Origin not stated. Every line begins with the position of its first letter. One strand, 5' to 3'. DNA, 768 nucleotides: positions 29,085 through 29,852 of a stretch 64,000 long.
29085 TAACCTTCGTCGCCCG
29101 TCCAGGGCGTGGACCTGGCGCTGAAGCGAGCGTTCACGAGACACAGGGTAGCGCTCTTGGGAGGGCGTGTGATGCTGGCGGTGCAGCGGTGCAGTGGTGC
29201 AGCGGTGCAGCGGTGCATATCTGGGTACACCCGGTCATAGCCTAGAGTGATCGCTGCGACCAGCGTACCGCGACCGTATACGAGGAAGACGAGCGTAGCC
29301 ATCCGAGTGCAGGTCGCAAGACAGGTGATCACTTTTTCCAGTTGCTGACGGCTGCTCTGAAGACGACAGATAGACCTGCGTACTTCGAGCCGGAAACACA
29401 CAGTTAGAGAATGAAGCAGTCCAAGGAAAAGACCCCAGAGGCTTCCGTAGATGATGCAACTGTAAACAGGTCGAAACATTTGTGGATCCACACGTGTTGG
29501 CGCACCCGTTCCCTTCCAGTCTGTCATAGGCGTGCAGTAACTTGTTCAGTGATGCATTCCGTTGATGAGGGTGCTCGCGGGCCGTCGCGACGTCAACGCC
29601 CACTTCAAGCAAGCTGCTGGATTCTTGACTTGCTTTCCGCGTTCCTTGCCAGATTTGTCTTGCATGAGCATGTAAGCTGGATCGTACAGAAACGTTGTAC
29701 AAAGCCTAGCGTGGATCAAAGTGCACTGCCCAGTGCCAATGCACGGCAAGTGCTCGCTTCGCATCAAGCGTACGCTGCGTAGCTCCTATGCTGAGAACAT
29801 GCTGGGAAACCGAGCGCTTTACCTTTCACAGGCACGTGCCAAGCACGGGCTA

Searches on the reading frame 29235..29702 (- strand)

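Call 52: search_protein_families(library=pfam, proteins=[window:29235-29702:-], max_evalue=0.1)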
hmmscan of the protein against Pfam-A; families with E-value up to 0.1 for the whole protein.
window:29235-29702:- (155 aa): 1 family
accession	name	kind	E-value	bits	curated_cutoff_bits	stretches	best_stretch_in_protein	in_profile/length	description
PF10832.13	YhfG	-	0.0063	16.8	22.6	1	16-61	10-54/54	YhfG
